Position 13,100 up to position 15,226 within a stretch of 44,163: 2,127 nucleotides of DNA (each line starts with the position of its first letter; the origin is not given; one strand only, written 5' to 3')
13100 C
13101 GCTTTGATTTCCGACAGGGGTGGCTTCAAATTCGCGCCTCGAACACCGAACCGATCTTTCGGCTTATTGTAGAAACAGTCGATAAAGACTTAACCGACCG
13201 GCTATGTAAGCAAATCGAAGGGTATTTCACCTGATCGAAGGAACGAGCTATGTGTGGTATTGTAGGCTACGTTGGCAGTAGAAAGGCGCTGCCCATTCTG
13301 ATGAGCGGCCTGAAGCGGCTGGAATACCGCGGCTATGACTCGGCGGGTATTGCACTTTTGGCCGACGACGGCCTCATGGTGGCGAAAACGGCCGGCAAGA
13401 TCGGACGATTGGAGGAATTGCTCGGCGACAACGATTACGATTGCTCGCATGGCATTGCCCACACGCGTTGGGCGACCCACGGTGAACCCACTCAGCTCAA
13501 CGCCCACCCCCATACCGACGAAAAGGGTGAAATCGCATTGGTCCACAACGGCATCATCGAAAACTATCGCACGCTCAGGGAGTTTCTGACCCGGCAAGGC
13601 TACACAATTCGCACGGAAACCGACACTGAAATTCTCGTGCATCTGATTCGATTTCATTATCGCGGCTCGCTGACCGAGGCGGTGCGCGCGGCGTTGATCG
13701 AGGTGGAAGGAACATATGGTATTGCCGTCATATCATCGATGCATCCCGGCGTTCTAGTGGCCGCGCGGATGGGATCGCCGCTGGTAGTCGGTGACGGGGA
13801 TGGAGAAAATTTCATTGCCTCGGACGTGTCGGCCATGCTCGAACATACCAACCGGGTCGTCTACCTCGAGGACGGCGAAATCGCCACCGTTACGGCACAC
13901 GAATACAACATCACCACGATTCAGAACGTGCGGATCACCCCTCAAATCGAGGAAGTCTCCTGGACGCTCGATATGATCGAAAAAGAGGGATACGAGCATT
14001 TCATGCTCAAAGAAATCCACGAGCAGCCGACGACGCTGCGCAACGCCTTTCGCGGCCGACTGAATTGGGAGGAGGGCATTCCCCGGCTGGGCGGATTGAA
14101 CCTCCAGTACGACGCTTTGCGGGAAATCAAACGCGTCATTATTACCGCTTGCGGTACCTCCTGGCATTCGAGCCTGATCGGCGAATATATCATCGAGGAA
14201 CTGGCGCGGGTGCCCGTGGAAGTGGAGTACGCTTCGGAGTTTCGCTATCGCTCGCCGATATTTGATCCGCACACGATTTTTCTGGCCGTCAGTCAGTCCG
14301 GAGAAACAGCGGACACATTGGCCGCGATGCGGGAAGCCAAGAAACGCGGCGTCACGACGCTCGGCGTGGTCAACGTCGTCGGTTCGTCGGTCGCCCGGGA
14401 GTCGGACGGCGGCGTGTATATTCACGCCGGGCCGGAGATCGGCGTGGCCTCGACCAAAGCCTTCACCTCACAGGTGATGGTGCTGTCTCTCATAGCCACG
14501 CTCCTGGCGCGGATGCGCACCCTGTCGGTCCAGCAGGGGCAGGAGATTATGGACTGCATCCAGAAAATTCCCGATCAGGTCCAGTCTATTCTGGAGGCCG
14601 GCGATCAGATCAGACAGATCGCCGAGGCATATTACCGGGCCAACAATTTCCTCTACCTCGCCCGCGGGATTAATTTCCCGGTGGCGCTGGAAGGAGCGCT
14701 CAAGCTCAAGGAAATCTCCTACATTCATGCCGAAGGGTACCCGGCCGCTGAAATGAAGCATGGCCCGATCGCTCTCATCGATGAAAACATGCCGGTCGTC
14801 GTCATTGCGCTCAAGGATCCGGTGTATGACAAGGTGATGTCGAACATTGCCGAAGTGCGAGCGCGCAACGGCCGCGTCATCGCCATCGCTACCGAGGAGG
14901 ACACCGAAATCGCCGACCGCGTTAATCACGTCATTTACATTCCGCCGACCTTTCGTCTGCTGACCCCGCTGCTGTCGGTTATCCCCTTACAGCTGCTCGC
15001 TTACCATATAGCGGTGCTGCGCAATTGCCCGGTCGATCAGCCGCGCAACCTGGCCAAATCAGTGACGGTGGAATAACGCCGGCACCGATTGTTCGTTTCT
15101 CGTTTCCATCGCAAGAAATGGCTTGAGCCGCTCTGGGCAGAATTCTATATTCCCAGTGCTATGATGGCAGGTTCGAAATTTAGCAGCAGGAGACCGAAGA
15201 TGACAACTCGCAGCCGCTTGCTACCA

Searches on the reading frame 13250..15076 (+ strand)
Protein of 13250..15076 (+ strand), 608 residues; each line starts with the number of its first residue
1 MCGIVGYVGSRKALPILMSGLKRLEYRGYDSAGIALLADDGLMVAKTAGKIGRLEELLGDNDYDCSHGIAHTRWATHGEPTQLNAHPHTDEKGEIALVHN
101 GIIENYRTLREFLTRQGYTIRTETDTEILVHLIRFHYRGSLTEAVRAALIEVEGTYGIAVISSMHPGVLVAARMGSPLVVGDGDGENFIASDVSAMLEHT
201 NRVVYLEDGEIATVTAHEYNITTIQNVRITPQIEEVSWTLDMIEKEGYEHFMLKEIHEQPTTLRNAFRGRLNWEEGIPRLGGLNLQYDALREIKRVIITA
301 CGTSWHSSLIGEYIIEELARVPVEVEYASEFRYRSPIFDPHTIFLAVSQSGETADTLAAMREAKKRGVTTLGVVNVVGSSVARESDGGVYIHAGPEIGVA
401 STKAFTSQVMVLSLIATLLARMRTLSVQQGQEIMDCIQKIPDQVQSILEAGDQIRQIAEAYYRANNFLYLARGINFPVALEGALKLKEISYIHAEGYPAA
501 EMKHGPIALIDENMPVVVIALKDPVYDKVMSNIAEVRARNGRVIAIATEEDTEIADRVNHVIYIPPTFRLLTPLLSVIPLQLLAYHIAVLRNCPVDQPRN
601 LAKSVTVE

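Call 59: find_homologous_proteins(query=window:13250-15076:+, max_evalue=1e-100)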
Query window:13250-15076:+ (608 aa): 8000 proteins with E <= 1e-100 among 8000 candidates; the best 120 are listed.
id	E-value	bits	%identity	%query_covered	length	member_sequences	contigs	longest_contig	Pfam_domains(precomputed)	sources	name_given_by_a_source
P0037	0.0e+0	1356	100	100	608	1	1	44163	PF01380.28,PF13522.12,PF13537.12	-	-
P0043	0.0e+0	1211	88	100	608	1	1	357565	PF01380.28,PF13522.12,PF13537.12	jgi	jgi:glucosamine--fructose-6-phosphate aminotransferase (isomerizing)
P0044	0.0e+0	1205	88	100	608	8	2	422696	PF01380.28,PF13522.12,PF13537.12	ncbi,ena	-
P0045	0.0e+0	1204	88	100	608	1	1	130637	PF01380.28,PF13522.12,PF13537.12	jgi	-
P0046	0.0e+0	1203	87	100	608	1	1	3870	PF01380.28,PF13522.12,PF13537.12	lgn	-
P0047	0.0e+0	1203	87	100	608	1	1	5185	PF01380.28,PF13522.12,PF13537.12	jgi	jgi:glucosamine--fructose-6-phosphate aminotransferase (isomerizing)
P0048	0.0e+0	1202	88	100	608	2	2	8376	PF01380.28,PF13522.12,PF13537.12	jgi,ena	-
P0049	0.0e+0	1201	88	100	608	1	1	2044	PF01380.28,PF13522.12,PF13537.12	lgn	-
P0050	0.0e+0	1201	88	100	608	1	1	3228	PF01380.28,PF13522.12,PF13537.12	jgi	jgi:glucosamine--fructose-6-phosphate aminotransferase (isomerizing)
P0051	0.0e+0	1199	88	100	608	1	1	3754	PF01380.28,PF13522.12,PF13537.12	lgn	-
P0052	0.0e+0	1199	88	100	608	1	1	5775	PF01380.28,PF13522.12,PF13537.12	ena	-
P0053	0.0e+0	1197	87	100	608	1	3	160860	PF01380.28,PF13522.12,PF13537.12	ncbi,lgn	-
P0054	0.0e+0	1195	87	100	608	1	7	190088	PF01380.28,PF13522.12,PF13537.12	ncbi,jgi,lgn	-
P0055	0.0e+0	1194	87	100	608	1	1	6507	PF01380.28,PF13522.12,PF13537.12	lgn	-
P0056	0.0e+0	1191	87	100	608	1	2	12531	PF01380.28,PF13522.12,PF13537.12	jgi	jgi:glucosamine--fructose-6-phosphate aminotransferase (isomerizing)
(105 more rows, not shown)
